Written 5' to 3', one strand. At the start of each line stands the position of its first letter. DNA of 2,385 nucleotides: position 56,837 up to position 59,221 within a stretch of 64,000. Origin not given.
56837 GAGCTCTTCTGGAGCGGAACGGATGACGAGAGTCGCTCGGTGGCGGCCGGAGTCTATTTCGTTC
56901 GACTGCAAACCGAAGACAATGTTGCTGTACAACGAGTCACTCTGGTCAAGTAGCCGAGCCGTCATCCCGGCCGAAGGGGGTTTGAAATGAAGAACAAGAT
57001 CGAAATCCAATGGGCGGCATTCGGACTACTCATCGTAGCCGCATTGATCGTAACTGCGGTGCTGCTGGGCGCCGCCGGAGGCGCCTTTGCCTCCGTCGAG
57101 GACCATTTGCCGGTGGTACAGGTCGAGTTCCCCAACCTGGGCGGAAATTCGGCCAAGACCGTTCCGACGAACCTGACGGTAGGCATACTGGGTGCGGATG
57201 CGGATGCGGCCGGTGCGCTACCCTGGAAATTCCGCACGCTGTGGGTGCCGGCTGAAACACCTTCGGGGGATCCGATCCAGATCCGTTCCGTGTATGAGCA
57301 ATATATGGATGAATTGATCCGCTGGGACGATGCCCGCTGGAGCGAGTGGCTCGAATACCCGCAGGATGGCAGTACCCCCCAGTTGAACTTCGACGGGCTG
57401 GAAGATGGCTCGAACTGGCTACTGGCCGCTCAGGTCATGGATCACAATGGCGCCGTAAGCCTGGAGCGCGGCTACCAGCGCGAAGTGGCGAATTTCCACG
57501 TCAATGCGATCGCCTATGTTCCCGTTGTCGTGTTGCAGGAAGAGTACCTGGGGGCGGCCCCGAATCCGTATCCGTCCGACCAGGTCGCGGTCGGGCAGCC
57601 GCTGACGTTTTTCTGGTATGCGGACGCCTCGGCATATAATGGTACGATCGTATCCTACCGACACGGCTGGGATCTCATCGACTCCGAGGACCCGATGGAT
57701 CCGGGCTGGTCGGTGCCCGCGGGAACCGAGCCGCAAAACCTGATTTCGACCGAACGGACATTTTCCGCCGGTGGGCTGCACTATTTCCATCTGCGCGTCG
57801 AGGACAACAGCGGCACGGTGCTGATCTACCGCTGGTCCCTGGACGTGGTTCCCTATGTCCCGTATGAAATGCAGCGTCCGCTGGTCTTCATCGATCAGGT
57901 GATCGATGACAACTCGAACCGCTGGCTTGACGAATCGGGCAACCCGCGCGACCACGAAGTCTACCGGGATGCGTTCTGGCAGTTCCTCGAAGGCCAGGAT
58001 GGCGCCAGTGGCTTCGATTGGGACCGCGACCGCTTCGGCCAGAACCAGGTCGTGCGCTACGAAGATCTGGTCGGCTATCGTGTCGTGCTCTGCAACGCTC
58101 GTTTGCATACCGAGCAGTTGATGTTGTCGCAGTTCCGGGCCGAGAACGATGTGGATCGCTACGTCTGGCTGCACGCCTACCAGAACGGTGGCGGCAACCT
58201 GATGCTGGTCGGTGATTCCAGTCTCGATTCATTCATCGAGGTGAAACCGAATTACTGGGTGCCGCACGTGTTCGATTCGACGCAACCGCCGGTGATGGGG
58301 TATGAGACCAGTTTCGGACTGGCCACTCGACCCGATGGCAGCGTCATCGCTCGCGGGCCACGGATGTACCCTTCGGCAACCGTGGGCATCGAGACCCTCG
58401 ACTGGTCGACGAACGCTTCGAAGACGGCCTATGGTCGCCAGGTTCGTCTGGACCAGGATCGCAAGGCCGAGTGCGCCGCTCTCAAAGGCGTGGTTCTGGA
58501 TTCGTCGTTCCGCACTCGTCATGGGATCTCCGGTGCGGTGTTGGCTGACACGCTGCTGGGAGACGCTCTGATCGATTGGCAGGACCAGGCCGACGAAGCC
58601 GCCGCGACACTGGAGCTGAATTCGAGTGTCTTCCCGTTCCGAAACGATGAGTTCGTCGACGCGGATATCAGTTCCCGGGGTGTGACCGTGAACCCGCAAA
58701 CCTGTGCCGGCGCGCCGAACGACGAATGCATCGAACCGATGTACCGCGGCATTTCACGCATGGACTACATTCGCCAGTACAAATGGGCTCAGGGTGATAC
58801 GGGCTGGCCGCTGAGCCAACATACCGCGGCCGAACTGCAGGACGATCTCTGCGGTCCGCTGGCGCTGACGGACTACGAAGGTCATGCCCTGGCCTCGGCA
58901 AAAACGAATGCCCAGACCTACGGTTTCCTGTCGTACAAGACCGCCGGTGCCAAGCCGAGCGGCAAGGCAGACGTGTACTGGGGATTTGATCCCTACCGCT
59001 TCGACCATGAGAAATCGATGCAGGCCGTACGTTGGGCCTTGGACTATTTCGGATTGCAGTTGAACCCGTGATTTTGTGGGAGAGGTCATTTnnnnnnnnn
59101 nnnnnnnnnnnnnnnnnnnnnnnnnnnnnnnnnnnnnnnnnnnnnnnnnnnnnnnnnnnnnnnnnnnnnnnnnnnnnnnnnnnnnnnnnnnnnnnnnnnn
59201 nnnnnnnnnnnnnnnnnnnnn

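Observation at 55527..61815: Four-gene cluster behind a consensus-like promoter: beta-helix T9SS cargo, 694-aa unknown, sorting-domain-only mini-protein, 743-aa unknown.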

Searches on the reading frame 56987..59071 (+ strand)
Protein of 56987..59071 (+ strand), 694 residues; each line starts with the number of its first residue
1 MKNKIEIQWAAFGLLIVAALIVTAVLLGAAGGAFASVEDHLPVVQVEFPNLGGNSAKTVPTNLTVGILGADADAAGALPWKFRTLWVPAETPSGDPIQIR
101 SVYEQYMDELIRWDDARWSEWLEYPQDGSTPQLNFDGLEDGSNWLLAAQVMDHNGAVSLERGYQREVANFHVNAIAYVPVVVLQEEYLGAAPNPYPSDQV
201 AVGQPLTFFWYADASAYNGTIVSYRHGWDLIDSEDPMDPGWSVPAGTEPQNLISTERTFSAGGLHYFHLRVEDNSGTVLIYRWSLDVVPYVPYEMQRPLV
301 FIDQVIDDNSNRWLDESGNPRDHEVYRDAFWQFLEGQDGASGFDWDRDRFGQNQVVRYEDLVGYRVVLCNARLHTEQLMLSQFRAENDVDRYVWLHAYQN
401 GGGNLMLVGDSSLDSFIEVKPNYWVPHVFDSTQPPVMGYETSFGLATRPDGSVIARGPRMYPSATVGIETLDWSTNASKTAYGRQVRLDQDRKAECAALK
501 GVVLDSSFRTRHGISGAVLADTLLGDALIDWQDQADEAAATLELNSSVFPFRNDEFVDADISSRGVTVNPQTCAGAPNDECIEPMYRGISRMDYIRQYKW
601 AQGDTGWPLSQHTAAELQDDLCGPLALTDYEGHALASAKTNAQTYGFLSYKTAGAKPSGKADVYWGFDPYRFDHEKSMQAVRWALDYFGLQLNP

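Call 5: search_protein_families(library=pfam, proteins=[window:56987-59071:+], max_evalue=0.1)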
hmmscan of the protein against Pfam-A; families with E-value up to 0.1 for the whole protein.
window:56987-59071:+ (694 aa): 0 families

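Call 6: search_protein_families(library=ncbifam, proteins=[window:56987-59071:+], max_evalue=0.1)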
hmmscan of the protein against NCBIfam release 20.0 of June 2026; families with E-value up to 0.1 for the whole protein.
window:56987-59071:+ (694 aa): 0 families

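Call 9: find_encoding_contigs(protein=window:56987-59071:+, flank=10000, max_places=6)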
Protein window:56987-59071:+ (694 aa): 1 contig read that carries it; 1 place shown.
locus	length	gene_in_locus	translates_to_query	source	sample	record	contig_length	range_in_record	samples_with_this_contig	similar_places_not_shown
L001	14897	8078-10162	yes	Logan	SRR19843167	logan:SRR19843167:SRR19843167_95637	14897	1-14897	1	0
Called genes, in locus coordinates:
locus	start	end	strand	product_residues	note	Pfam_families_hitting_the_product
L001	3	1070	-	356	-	?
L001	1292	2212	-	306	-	PF00149:Metallophos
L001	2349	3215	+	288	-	PF13489:Methyltransf_23, PF07021:MetW, PF13847:Methyltransf_31, PF08241:Methyltransf_11, PF08242:Methyltransf_12, PF13649:Methyltransf_25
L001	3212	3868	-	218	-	PF00406:ADK, PF13207:AAA_17, PF13238:AAA_18 (weak), PF05191:ADK_lid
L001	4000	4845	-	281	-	PF00795:CN_hydrolase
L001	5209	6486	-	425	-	PF00890:FAD_binding_2 (faint), PF01266:DAO (faint), PF03486:HI0933_like, PF07992:Pyr_redox_2 (faint), PF22780:HI0933_like_1st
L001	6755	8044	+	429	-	PF13860:FlgD_ig (weak), PF18962:Por_Secre_tail (weak)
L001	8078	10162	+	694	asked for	-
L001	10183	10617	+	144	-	PF13860:FlgD_ig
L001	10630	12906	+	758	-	-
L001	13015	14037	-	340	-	PF00459:Inositol_P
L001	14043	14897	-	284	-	?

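Call 10: find_homologous_proteins(query=window:56987-59071:+)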
Query window:56987-59071:+ (694 aa): 31 proteins with E <= 0.001 among 8000 candidates.
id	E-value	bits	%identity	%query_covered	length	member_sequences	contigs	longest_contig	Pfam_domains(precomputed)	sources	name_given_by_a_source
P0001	0.0e+0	1631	100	100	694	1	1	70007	-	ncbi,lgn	-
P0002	1.1e-263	895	58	97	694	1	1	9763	-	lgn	-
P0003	9.0e-251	853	55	100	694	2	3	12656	-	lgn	-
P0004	2.4e-233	795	53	98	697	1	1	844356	-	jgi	jgi:hypothetical protein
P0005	5.8e-226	771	50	97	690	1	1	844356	-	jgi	jgi:hypothetical protein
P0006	5.5e-216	738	50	99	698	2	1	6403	-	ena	-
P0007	1.3e-211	723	49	98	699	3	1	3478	-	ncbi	-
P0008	2.0e-208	713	49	98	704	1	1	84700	-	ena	-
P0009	2.6e-205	702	47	98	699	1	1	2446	-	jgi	jgi:hypothetical protein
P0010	3.7e-203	695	50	94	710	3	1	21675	-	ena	-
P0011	1.3e-202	694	48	96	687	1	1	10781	-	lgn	-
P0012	7.1e-201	688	48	97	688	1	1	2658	-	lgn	-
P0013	2.0e-200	686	48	98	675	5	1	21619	-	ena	-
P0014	1.4e-197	677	48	98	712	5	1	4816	-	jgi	-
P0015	5.5e-197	675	48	96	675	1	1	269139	-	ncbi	-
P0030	7.0e-167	575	43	94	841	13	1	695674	-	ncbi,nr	ncbi:MAG: hypothetical protein IPJ24_08340 [bacterium]|nr:hypothetical protein [bacterium]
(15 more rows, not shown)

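Call 13: find_encoding_contigs(protein=P0004, flank=8000, max_places=2)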
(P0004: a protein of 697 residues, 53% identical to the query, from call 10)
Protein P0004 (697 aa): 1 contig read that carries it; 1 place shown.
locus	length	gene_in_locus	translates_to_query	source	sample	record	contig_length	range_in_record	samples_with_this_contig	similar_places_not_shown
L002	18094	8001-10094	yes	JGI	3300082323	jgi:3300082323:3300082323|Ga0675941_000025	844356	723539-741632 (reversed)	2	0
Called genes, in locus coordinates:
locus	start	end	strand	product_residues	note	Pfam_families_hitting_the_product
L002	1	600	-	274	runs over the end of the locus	PF00795:CN_hydrolase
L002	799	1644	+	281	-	PF01569:PAP2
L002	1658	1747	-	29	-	-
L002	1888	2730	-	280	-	-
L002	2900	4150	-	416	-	PF00890:FAD_binding_2 (faint), PF01266:DAO (faint), PF03486:HI0933_like, PF07992:Pyr_redox_2 (weak), PF22780:HI0933_like_1st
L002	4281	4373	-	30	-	-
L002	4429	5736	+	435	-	PF13229:Beta_helix (weak), PF13860:FlgD_ig (weak)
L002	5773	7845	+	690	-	-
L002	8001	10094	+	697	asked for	-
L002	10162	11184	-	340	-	PF00459:Inositol_P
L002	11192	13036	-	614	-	PF00117:GATase, PF02540:NAD_synthase (faint), PF00958:GMP_synt_C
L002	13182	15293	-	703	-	PF13802:Gal_mutarotas_2, PF01055:Glyco_hydro_31_2nd, PF21365:Glyco_hydro_31_3rd, PF17137:DUF5110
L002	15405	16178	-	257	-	PF01135:PCMT, PF01596:Methyltransf_3 (faint), PF13649:Methyltransf_25 (weak), PF13847:Methyltransf_31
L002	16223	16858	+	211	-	PF01625:PMSR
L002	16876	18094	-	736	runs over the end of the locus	PF00989:PAS, PF08448:PAS_4 (weak), PF13188:PAS_8, PF13426:PAS_9, PF08447:PAS_3 (weak), PF00512:HisKA, PF02518:HATPase_c, PF00072:Response_reg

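Call 14: find_encoding_contigs(protein=P0030, flank=8000, max_places=2)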
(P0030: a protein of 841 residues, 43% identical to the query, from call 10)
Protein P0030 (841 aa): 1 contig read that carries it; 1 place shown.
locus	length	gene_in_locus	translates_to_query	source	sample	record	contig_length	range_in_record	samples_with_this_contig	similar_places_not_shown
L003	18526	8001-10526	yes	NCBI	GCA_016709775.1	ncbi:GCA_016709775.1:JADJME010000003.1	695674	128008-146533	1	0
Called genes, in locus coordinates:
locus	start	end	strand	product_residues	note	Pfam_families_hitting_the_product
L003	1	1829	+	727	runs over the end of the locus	PF02092:tRNA_synt_2f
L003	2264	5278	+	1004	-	PF13860:FlgD_ig (weak), PF18962:Por_Secre_tail (weak)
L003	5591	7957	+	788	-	-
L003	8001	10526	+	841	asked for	-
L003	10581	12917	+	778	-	-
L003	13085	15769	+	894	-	PF01326:PPDK_N, PF00391:PEP-utilizers, PF02896:PEP-utilizers_C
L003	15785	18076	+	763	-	-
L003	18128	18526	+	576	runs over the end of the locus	PF00932:LTD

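Call 27: search_protein_families(library=pfam, proteins=[L003:2264-5278:+, L003:10581-12917:+, L003:15785-18076:+, L002:4429-5736:+], max_evalue=0.05)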
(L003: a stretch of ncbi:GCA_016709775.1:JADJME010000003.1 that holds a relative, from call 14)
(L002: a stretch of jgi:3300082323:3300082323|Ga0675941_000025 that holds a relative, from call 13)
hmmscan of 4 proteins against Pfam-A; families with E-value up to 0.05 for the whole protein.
L003:2264-5278:+ (1004 aa): 3 families
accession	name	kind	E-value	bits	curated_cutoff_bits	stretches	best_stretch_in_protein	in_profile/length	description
PF13860.13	FlgD_ig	-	8.8e-08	32.5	27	1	929-988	12-72/79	FlgD Ig-like domain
PF18962.6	Por_Secre_tail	-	2.3e-07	31.5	27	1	921-999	2-72/75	Secretion system C-terminal sorting domain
PF13585.12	CHU_C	-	0.016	15.8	27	1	926-987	15-68/86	CHU_C Type IX secretion signal domain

L003:10581-12917:+ (778 aa): 2 families
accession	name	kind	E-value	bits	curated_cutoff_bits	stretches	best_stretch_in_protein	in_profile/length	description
PF15902.12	Sortilin-Vps10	-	0.00021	20.7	33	0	218-269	21-72/446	Sortilin, neurotensin receptor 3,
PF13860.13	FlgD_ig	-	0.048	14.1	27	0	718-763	27-74/79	FlgD Ig-like domain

L003:15785-18076:+ (763 aa): 1 family
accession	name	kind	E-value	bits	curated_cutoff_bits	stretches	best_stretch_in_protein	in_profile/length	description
PF14760.11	Rnk_N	-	0.013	16.4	23.7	1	686-718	8-35/41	Rnk N-terminus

L002:4429-5736:+ (435 aa): 3 families
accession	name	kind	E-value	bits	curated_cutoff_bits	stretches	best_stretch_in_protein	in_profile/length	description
PF13229.12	Beta_helix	-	5.5e-07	29.8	25.9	1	120-226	22-117/158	Right handed beta helix region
PF13860.13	FlgD_ig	-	7.8e-06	26.2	27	1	369-423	22-76/79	FlgD Ig-like domain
PF18962.6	Por_Secre_tail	-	5.9e-05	23.7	27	1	352-427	2-69/75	Secretion system C-terminal sorting domain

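Call 29: search_solved_structures(query=A1, max_evalue=1)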
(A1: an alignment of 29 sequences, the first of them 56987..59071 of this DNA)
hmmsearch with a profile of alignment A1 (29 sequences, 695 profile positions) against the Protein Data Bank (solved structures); distinct sequences matched with E-value up to 1: 1.
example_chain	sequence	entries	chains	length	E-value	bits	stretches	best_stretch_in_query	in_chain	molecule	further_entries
6c7y_B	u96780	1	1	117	0.19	13.4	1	137-191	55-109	Suppressor of cytokine signaling 1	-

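Call 31: predict_structure(alignment_id=A1)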
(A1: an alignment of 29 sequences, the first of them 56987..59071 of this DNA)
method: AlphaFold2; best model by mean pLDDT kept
length: 694 residues; sequences in the alignment: 29
mean_pLDDT: 73.2   pTM: 0.64
mean pLDDT of the five models: 73.2, 72.1, 69.4, 68.6, 61.0
residues with pLDDT >= 90: 189; 70-90: 207; 50-70: 205; < 50: 93
segments of 3 or more residues with pLDDT < 50: 1-6, 28-35, 412-419, 421-444, 456-473, 547-549, 561-574, 649-655
pLDDT, mean of each block of 10 residues (from residue 1): 48 64 54 49 91 91 92 88 96 92 94 93 92 91 96 91 95 86 83 88 85 88 94 87 90 89 94 89 93 89 76 73 82 90 94 85 88 69 58 65 72 48 38 38 52 52 39 53 56 55 67 62 58 64 57 54 43 50 62 74 78 75 64 64 52 49 63 74 83 85
secondary structure, 60 per line:
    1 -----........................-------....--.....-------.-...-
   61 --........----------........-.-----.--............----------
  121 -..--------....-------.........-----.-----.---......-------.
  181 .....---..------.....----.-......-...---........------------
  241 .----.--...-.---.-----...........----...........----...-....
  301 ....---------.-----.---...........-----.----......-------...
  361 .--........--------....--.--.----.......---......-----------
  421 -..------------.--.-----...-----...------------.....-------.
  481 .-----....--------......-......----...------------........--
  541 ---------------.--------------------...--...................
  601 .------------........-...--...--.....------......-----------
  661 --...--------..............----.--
elements in order (helices of 4 or more, strands of 3 or more residues): H6-29 H37-40 E43-47 E57-59 E63-70 E81-88 H100-110 E132-135 E143-151 E167-172 E180-185 E197-201 E208-213 E221-228 E263-273 E278-288 E297-304 H324-334 H345-348 H358-361 E364-371 H380-383 H394-400 E404-409 E445-447 E453-455 H468-472 E499-504 H506-511 H531-538 E582-590 H591-601 H614-621 E628-630 E633-637 E644-649 E663-665 H674-687

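Call 34: find_related_loci(query=A1, collection=genome_contigs, flank=10000)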
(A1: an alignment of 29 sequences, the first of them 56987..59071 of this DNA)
Query A1 (694 aa) in genome_contigs; peptide patterns used: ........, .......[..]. (x = any residue, [..] = any of these).
92 stretches matched a pattern; 87 encode a relative of the query (tblastn E <= 1e-3); the best 80 are kept; 78 distinct loci.
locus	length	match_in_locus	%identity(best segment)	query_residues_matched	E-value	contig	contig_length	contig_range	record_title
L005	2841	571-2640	50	15-693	0e+0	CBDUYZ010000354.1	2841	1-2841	MAG TPA_asm: uncultured bacterium isolate SRR21487743_metabat2_30 genome assembly, contig: ERZ25748485.27945, whole geno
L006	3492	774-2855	47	14-694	0e+0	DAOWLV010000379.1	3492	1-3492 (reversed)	MAG TPA_asm: Candidatus Krumholzibacteriia bacterium isolate CSMAG_2985 CSMAG_2985_k141_752746_length_3492_cov_29.7398,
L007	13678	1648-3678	48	15-694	0e+0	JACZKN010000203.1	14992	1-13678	MAG: Candidatus Krumholzibacteriia bacterium isolate MAG46 bacteria_3_contig_487372, whole genome shotgun sequence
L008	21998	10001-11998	48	41-694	0e+0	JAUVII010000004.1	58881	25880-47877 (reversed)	MAG: Candidatus Krumholzibacteriia bacterium isolate CSMAG_424 CSMAG_424_k127_437003_length_58881_cov_85.5076, whole gen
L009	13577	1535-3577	46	17-693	0e+0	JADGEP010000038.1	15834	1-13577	MAG: Candidatus Krumholzibacteriia bacterium isolate BB39 NODE_38_length_15834_cov_3.838865, whole genome shotgun sequen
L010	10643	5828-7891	46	15-693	0e+0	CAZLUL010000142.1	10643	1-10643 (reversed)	MAG TPA_asm: uncultured Fibrobacteraceae bacterium isolate SRP155585_co2_84 genome assembly, contig: NODE_4592_length_10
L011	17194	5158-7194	46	16-693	0e+0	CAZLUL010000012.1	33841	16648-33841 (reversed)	MAG TPA_asm: uncultured Fibrobacteraceae bacterium isolate SRP155585_co2_84 genome assembly, contig: NODE_416_length_338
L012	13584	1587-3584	47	41-694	0e+0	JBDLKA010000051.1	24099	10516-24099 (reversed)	MAG: Candidatus Krumholzibacteriota bacterium isolate MAG120 MAG120_51, whole genome shotgun sequence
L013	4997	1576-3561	46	41-693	0e+0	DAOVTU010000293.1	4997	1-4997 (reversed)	MAG TPA_asm: Candidatus Krumholzibacteriia bacterium isolate CSMAG_1661 CSMAG_1661_k141_4669276_length_4997_cov_9.0949,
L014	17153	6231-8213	46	41-693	0e+0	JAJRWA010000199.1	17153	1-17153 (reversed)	MAG: Candidatus Krumholzibacteriota bacterium isolate Dive96_bin2.115 k141_3637507, whole genome shotgun sequence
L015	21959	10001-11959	46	40-693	0e+0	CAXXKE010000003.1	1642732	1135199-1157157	MAG: Candidatus Krumholzibacteriia bacterium isolate 6e48df6a-8f97-42e3-8007-6ecbf69f3fc6 genome assembly, contig: conti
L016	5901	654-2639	45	41-693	0e+0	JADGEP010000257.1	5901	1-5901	MAG: Candidatus Krumholzibacteriia bacterium isolate BB39 NODE_257_length_5901_cov_3.021463, whole genome shotgun sequen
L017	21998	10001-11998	45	41-693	0e+0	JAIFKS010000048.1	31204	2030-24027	MAG: bacterium isolate bin_118 scaffold_815, whole genome shotgun sequence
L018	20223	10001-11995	45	41-693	0e+0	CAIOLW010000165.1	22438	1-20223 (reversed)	uncultured bacterium isolate LJ_bin-5039 genome assembly, contig: bin-5039:165/391, whole genome shotgun sequence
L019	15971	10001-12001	45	41-693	0e+0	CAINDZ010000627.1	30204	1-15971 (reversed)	uncultured bacterium isolate LaPlata-b_bin-2430 genome assembly, contig: bin-2430:627/790, whole genome shotgun sequence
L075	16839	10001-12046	32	1-693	1e-80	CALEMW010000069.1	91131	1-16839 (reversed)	MAG TPA_asm: uncultured bacterium isolate ERR2206774_bin.11_CONCOCT_v1.1_MAG genome assembly, contig: ERZ889078.38, whol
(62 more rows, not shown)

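Call 39: search_protein_families(library=ncbifam, proteins=[L003:10581-12917:+], max_evalue=0.05)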
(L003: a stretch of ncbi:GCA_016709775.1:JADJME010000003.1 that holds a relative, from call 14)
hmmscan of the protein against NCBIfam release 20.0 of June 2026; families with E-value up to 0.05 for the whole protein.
L003:10581-12917:+ (778 aa): 3 families
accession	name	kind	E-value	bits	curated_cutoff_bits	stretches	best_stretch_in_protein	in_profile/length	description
NF045728.1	glycosyl_F510_1955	equivalog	3.8e-14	52.5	175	2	199-261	115-176/246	F510_1955 family glycosylhydrolase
NF052228.1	T9SS_PorZ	equivalog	3.9e-13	48.8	260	1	676-759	663-737/757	type IX secretion system anionic LPS delivery protein PorZ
NF047818.1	LIC11996_lipo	equivalog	0.0046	16.1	350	1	397-467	341-418/422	LIC11996 family lipoprotein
